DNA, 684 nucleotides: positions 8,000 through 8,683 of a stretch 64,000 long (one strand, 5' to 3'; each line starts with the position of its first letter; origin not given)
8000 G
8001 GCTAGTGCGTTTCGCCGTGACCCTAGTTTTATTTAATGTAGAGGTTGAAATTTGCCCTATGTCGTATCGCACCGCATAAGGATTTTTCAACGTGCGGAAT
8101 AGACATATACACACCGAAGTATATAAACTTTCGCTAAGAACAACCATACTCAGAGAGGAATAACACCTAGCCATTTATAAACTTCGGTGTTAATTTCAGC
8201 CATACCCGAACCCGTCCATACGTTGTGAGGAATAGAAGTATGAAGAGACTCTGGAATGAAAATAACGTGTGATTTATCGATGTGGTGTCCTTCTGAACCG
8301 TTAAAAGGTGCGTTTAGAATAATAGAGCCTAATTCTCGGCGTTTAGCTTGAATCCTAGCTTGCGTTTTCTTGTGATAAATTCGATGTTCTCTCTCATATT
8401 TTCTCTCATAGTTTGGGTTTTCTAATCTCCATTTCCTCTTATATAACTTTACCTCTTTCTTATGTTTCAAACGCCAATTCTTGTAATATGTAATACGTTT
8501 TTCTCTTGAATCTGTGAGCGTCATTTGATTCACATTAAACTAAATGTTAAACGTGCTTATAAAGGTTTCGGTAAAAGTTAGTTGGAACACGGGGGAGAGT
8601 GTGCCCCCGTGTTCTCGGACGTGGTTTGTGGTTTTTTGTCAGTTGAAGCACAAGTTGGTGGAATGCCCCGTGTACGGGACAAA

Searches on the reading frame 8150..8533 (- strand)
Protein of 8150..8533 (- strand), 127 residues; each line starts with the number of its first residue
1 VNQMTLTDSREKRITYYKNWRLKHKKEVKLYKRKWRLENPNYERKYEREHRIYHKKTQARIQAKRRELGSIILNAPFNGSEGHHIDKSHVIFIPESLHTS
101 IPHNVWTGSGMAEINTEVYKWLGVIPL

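Call 95: search_protein_families(library=pfam, proteins=[window:8150-8533:-], max_evalue=0.05)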
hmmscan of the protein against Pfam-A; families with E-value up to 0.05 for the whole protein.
window:8150-8533:- (127 aa): 1 family
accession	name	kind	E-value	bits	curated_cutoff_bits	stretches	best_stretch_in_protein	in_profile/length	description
PF09824.15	ArsR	-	0.019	15.1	28.6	1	22-75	48-99/159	ArsR transcriptional regulator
